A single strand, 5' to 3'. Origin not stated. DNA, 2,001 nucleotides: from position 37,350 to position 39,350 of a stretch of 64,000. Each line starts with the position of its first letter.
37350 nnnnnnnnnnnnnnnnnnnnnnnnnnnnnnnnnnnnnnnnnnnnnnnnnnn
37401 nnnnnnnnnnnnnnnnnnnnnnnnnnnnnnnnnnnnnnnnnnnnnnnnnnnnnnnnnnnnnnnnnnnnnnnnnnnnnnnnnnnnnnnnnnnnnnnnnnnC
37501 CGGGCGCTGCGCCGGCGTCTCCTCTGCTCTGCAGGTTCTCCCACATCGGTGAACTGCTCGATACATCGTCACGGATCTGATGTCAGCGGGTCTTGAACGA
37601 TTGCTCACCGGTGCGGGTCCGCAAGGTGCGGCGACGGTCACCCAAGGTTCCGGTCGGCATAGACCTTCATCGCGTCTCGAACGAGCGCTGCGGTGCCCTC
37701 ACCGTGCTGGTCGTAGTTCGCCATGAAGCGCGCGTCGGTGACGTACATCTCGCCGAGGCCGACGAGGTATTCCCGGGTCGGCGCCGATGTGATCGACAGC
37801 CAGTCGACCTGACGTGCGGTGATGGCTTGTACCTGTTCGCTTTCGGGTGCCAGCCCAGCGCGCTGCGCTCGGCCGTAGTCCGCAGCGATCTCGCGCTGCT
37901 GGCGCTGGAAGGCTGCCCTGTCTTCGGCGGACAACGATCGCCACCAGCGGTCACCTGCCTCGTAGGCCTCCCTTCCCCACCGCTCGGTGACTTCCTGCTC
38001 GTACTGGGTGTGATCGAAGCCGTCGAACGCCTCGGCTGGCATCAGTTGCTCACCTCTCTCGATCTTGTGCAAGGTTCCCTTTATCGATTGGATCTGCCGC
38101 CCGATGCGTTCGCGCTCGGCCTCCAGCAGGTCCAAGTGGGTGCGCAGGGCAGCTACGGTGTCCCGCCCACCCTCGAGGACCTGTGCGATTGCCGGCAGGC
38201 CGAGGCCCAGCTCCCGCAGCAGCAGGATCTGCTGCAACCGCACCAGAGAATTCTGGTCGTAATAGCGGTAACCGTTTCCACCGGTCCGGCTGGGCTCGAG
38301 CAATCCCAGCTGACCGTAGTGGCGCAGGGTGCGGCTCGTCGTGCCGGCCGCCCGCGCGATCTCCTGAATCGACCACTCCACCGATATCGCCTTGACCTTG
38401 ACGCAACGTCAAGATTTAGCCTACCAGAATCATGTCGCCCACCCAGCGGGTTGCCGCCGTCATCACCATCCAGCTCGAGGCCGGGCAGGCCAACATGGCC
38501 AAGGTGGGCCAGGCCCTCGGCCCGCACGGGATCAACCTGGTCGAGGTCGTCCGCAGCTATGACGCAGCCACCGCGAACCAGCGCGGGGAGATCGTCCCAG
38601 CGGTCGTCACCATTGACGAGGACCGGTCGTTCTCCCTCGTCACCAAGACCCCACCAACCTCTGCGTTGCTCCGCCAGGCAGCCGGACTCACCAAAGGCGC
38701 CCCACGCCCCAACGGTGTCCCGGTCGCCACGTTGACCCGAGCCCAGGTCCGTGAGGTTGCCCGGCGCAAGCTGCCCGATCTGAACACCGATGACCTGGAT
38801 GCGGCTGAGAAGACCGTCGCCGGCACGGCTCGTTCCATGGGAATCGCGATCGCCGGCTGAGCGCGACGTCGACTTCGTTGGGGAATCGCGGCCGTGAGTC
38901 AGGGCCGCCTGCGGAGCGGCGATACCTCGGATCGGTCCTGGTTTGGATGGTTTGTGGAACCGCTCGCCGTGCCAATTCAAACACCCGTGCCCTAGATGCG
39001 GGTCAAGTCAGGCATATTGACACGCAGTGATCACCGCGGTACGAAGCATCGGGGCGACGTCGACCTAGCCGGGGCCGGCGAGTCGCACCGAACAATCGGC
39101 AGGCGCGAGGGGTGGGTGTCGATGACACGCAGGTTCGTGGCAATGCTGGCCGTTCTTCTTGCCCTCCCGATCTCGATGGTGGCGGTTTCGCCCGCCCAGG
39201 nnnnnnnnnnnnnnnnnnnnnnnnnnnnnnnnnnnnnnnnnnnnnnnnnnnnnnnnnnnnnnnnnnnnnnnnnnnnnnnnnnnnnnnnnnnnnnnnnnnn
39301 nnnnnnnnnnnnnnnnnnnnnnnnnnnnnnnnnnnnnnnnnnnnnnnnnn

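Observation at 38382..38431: Shared 50-bp control region: 19-bp-spacer promoter with a perfect 7-3-7 dyad and two apparently leaderless divergent genes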

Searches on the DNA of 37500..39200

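Call 77: search_rna_families(source=window, start=37500, end=39200, threshold=evalue, max_evalue=1)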
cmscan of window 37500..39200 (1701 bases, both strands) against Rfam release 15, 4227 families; matches with E-value up to 1: 0.
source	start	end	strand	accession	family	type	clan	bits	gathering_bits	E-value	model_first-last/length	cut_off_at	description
